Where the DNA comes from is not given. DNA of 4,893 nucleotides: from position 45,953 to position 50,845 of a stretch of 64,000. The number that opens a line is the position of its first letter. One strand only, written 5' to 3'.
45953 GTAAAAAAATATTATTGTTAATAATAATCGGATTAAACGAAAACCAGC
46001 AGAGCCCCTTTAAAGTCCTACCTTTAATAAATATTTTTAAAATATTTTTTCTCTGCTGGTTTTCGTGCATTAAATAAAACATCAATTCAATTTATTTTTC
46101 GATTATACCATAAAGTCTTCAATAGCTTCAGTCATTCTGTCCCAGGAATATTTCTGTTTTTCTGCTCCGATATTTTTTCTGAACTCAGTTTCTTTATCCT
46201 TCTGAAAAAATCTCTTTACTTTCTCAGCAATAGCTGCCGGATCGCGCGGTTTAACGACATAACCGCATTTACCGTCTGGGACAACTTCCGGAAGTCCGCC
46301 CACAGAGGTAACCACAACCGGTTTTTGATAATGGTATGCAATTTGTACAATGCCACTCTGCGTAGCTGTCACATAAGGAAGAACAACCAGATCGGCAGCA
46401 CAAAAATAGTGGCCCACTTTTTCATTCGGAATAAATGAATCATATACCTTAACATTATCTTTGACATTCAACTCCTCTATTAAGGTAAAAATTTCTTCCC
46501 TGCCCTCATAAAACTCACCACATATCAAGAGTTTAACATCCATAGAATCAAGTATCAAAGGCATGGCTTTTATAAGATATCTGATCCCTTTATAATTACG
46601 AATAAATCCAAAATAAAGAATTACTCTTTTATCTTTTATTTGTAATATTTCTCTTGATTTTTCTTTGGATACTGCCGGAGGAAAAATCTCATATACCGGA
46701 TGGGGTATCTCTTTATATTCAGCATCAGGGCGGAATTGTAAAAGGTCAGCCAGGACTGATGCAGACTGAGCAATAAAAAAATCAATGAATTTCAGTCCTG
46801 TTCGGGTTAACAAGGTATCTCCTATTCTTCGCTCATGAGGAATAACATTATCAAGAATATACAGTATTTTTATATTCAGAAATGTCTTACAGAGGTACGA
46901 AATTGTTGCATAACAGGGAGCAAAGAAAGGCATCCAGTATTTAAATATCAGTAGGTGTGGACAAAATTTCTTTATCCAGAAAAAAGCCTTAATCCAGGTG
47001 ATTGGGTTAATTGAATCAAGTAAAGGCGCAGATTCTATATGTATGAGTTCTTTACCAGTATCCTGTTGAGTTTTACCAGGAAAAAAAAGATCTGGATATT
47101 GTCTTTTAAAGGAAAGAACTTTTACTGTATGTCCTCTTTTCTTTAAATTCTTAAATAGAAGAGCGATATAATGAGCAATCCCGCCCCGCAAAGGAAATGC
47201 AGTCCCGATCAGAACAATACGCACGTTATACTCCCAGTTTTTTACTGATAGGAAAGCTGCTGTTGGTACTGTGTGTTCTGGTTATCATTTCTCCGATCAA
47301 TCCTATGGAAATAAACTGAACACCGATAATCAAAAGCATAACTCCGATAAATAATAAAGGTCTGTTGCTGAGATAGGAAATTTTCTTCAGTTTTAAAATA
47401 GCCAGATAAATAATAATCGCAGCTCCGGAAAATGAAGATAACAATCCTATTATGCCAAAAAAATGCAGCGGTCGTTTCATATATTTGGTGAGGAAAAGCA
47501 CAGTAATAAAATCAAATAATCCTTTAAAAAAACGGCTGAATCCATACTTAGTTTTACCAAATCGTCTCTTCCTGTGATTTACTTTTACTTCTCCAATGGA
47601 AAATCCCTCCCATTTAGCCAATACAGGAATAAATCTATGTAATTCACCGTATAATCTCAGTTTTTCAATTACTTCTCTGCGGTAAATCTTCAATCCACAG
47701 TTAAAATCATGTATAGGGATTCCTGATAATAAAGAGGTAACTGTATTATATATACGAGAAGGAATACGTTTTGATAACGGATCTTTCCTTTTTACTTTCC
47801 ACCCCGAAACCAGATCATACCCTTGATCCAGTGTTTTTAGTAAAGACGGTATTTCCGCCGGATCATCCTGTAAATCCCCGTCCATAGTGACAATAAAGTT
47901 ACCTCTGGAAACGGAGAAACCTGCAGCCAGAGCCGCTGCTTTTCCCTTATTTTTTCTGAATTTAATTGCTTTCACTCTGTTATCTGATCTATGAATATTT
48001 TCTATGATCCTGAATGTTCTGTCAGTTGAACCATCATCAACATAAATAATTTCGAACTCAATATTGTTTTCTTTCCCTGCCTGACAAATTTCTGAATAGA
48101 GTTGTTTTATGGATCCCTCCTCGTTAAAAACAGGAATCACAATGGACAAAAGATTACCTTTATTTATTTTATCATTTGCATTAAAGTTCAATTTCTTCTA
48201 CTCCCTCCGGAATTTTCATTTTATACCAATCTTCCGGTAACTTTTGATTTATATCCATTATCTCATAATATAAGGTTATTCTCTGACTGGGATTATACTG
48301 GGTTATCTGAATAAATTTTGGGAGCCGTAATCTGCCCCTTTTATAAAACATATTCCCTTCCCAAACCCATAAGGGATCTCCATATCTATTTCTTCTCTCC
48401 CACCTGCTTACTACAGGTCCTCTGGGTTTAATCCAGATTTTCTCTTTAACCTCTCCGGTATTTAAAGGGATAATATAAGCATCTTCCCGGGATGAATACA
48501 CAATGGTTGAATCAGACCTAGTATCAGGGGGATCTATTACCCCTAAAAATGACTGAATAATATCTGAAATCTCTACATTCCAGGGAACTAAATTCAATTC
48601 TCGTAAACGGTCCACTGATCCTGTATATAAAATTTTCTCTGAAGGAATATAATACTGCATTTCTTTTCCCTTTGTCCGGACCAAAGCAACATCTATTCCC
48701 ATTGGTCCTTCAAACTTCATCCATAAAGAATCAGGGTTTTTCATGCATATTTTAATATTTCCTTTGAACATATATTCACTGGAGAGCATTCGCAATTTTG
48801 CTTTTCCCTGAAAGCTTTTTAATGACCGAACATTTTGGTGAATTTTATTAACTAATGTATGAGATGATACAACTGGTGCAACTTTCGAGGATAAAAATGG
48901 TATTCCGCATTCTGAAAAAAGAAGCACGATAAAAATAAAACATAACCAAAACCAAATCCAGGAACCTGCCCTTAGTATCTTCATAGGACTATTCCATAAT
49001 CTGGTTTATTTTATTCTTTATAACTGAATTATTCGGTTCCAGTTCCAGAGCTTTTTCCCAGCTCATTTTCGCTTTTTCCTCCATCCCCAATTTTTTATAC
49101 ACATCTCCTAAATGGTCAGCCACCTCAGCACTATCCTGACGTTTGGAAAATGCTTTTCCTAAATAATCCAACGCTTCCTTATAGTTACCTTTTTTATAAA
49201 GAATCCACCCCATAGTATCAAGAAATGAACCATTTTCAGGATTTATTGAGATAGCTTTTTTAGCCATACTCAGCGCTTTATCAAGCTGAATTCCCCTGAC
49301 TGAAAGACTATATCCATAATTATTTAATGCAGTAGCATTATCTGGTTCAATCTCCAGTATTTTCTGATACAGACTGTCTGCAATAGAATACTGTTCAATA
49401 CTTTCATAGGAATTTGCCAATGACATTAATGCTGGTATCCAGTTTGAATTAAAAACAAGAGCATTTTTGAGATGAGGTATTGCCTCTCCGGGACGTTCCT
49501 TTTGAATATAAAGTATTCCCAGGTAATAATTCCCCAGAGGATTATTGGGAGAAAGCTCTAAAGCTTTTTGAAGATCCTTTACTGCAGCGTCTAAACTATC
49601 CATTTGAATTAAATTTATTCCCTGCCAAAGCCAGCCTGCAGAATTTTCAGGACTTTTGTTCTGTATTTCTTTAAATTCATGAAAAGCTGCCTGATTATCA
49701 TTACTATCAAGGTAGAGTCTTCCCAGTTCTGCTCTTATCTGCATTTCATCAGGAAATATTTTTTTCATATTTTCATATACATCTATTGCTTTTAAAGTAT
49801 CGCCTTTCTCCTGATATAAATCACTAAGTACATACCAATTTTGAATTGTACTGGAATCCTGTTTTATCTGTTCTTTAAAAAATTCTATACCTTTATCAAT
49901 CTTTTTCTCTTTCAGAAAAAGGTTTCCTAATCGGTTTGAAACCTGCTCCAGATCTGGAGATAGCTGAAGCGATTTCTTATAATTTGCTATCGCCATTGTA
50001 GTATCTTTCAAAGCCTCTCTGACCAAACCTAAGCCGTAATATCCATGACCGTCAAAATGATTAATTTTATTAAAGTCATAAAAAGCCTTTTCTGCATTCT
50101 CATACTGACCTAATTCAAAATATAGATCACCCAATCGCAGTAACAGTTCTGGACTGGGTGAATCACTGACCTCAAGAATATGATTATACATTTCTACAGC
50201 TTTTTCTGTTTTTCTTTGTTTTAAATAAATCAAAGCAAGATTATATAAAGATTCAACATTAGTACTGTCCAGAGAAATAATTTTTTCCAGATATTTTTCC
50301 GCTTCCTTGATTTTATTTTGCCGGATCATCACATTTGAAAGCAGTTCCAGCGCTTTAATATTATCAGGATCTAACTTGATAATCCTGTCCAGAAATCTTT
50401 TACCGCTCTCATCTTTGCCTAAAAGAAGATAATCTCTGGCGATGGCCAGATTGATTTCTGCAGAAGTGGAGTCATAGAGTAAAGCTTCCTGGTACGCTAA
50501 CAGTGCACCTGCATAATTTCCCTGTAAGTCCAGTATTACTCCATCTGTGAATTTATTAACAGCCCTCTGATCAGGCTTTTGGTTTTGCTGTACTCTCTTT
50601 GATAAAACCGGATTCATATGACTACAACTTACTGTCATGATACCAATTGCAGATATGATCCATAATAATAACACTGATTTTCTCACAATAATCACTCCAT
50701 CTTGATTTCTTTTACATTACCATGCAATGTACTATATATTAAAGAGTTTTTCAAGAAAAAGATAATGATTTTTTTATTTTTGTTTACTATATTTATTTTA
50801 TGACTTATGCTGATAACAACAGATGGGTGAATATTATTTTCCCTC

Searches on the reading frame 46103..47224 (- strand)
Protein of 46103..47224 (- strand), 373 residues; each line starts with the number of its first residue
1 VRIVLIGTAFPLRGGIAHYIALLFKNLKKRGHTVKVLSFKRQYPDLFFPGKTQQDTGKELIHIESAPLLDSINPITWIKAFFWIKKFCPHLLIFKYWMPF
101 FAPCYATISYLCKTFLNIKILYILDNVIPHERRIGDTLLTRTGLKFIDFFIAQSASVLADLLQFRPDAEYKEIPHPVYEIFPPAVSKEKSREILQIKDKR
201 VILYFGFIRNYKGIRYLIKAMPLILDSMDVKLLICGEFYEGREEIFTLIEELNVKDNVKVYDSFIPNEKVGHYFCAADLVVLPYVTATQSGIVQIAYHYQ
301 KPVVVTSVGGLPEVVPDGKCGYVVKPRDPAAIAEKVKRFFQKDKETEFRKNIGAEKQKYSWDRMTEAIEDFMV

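Call 40: search_protein_families(library=ncbifam, proteins=[window:46103-47224:-], max_evalue=1e-8)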
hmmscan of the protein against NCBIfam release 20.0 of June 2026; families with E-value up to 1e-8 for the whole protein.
window:46103-47224:- (373 aa): 12 families
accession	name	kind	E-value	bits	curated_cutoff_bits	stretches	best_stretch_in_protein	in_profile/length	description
TIGR03449.1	mycothiol_MshA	equivalog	2.1e-18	66.5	462.5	1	176-369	195-397/406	D-inositol-3-phosphate glycosyltransferase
NF053787.1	GlcN_PG_synth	equivalog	1.2e-16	60.5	480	1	179-368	176-352/361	N-acetylglucosaminyl phosphatidylglycerol synthase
TIGR03999.1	thiol_BshA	equivalog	1.8e-16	60.1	273.7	1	185-366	185-364/375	N-acetyl-alpha-D-glucosaminyl L-malate synthase BshA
NF041876.1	EPS_EpsE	equivalog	2.4e-16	60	400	1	205-346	220-365/389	exopolysaccharide biosynthesis GT4 family glycosyltransferase EpsE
TIGR02149.1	glgA_Coryne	subfamily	8.1e-15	54.8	302.4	1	139-343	137-356/391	glycogen synthase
TIGR04063.1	stp3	hypoth_equivalog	8.3e-15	54.6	442.05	1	187-354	201-372/397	TIGR04063 family PEP-CTERM/XrtA system glycosyltransferase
NF047684.1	TeichurnBiosyTuaC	equivalog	9e-15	54.5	550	1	183-348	202-360/391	teichuronic acid biosynthesis protein TuaC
NF012028.0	PRK15484.1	subfamily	1.8e-14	53.6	618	1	187-372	180-375/380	lipopolysaccharide N-acetylglucosaminyltransferase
TIGR03088.1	stp2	hypoth_equivalog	7.5e-12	45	409.05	1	201-368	196-366/374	TIGR03088 family PEP-CTERM/XrtA system glycosyltransferase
TIGR02095.1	glgA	subfamily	1.1e-10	40.8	328.45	1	196-367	288-469/477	glycogen/starch synthase, ADP-glucose type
TIGR04157.1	glyco_rSAM_CFB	subfamily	1.8e-09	37.1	400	1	184-333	211-357/406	TIGR04157 family glycosyltransferase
NF007640.0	PRK10307.1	subfamily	3.8e-09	36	276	0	188-361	217-391/411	WcaI family glycosyltransferase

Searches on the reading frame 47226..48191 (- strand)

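Call 40: search_protein_families(library=ncbifam, proteins=[window:47226-48191:-], max_evalue=1e-8)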
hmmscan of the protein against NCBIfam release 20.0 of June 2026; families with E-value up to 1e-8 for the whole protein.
window:47226-48191:- (321 aa): 18 families
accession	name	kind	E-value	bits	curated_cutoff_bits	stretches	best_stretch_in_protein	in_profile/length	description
NF007986.1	PRK10714.1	equivalog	7.8e-58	195.9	529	1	14-308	7-298/316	undecaprenyl-phosphate 4-deoxy-4-formamido-L-arabinose transferase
NF047588.1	GlcsyltransPgfSStrep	equivalog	1.8e-49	168.6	500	1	15-305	3-289/308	glycosyltransferase PgfS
TIGR04182.1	glyco_TIGR04182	equivalog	1.2e-25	90.5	325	1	16-309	3-288/293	S-layer glycoprotein N-glycosyltransferase AglJ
TIGR03937.1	PgaC_IcaA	equivalog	2e-19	69.8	422.3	1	8-118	40-147/407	poly-beta-1,6-N-acetyl-D-glucosamine synthase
NF041391.1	DPhHxTase_Halo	equivalog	1.1e-15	57.2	375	1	21-215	3-191/213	dolichyl-phosphate hexose transferase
NF007482.0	PRK10073.1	equivalog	4.2e-14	52.3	423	1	10-146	3-139/334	glycosyltransferase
NF047683.1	TeichurnBiosyTuaG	equivalog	1.6e-13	50.9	400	1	10-108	3-98/252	teichuronic acid biosynthesis protein TuaG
NF041875.1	EPS_EpsD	equivalog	3.4e-12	46.4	370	1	15-128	1-111/325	exopolysaccharide biosynthesis glycosyltransferase EpsD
NF010496.0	PRK13915.1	equivalog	9.8e-11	41.3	262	1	11-121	29-142/307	glucosyl-3-phosphoglycerate synthase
TIGR04283.1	glyco_like_mftF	equivalog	1.1e-10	41.5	182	1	15-121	1-97/221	TIGR04283 family arsenosugar biosynthesis glycosyltransferase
NF045692.1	OglycostaseCruG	equivalog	2.1e-10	40.1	600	1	15-129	43-161/386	2'-O-glycosyltransferase CruG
TIGR03965.1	mycofact_glyco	equivalog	5e-10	38.8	280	1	15-123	76-181/467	mycofactocin biosynthesis glycosyltransferase MftF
NF050050.1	ProtGlycPglI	equivalog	1.1e-09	38.2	500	1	14-141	3-129/306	GalNAc(5)-diNAcBac-PP-undecaprenol beta-1,3-glucosyltransferase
TIGR03111.1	glyc2_xrt_Gpos1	hypoth_equivalog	1.5e-09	37.2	363.95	1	6-112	42-147/439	TIGR03111 family XrtG-associated glycosyltransferase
TIGR04242.1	nodulat_NodC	equivalog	1.8e-09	37.1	550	1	15-111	50-146/395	chitooligosaccharide synthase NodC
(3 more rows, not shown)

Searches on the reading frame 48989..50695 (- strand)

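Call 40: search_protein_families(library=ncbifam, proteins=[window:48989-50695:-], max_evalue=1e-8)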
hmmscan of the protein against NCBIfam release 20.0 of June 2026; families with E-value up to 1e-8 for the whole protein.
window:48989-50695:- (568 aa): 27 families (the best 25 are shown)
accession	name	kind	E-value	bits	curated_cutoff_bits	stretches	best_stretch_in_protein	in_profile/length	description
TIGR02917.1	PEP_TPR_lipo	equivalog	4.2e-67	226.8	312.2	2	255-550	606-898/899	XrtA/PEP-CTERM system TPR-repeat protein PrsT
NF040959.1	MamA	equivalog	1.3e-53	181.5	200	4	293-450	46-203/204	magnetosome protein MamA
TIGR02521.1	type_IV_pilW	equivalog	3.3e-44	151.2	154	2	392-483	37-127/234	type IV pilus biogenesis/stability protein PilW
NF033762.1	social_mot_Tgl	equivalog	3.4e-30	105.2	225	1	360-563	39-245/252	social motility TPR repeat lipoprotein Tgl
NF033920.0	C39_PA2778_fam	equivalog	1.8e-29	102.9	150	0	78-175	155-252/255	PA2778 family cysteine peptidase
TIGR02552.1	LcrH_SycD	equivalog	8.3e-29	100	104.8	0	193-278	29-114/136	SycD/LcrH family type III secretion system chaperone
NF033758.1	gliding_GltE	equivalog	1.2e-25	90.4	225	1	263-504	99-340/411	adventurous gliding motility TPR repeat lipoprotein GltE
TIGR00540.1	TPR_hemY_coli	hypoth_equivalog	1.4e-25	89.9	142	0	319-445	262-384/385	heme biosynthesis-associated TPR protein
NF052415.1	T3SS_chap_SctY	equivalog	2.5e-22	79.4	70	0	108-205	1-100/106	type III secretion apparatus assembly chaperone SctY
NF047371.1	FlcA_CTERM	equivalog_domain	4.5e-21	75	300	0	255-449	359-536/646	periplasmic flagellar collar protein FlcA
NF008757.0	PRK11788.1-5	equivalog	8.1e-21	74.6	363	0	120-254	187-320/388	lipopolysaccharide assembly protein LapB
TIGR03939.1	PGA_TPR_OMP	equivalog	1.3e-18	66.7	366.65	0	102-256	42-194/800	poly-beta-1,6 N-acetyl-D-glucosamine export porin PgaA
NF008756.0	PRK11788.1-4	equivalog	5.7e-18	65.1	474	0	128-208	195-275/389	lipopolysaccharide assembly protein LapB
TIGR02795.1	tol_pal_ybgF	equivalog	3e-17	63.3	90.1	0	148-206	40-100/119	tol-pal system protein YbgF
NF002725.1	PRK02603.1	equivalog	1.4e-16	61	143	0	217-315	36-137/173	photosystem I assembly protein Ycf3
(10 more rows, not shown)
